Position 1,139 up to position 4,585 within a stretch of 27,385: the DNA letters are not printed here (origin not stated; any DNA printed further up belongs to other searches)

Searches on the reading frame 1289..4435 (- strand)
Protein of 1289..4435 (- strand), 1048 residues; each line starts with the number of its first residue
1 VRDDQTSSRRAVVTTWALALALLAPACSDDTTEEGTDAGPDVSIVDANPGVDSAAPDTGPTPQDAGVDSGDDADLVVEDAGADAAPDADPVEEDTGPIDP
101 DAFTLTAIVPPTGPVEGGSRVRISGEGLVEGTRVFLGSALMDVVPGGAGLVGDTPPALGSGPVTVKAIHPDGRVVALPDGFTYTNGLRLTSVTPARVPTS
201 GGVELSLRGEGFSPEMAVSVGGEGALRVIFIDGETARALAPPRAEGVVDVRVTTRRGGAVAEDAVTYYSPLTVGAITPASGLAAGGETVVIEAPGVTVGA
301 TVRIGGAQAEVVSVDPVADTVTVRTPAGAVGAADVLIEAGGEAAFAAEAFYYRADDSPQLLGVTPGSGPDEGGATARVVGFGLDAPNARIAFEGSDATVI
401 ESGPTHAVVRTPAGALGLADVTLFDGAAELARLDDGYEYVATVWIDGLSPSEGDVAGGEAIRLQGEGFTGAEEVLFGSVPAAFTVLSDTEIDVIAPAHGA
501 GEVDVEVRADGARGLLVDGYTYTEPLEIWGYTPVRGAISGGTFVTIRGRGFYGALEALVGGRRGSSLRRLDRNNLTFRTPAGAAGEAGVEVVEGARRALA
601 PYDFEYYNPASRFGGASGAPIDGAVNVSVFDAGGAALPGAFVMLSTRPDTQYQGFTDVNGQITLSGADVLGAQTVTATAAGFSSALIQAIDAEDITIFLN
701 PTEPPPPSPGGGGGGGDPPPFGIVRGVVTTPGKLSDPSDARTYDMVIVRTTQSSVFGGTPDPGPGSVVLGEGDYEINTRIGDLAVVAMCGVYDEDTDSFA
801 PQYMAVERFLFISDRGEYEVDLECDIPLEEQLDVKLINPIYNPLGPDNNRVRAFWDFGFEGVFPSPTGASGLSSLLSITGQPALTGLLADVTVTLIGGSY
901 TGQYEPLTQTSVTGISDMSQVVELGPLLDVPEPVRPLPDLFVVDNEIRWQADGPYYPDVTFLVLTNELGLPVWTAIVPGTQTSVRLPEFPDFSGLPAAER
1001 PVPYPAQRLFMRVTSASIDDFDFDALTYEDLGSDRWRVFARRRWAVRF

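Call 79: search_protein_families(library=pfam, proteins=[window:1289-4435:-], max_evalue=0.001)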
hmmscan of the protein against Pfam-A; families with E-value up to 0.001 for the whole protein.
window:1289-4435:- (1048 aa): 2 families
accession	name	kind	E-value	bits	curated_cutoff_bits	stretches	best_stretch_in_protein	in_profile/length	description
PF01833.30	TIG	-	5.7e-51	170.9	20.9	5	445-523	3-83/84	IPT/TIG domain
PF13620.12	CarboxypepD_reg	-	2.5e-06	28.2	32.3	1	625-691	2-68/82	Carboxypeptidase regulatory-like domain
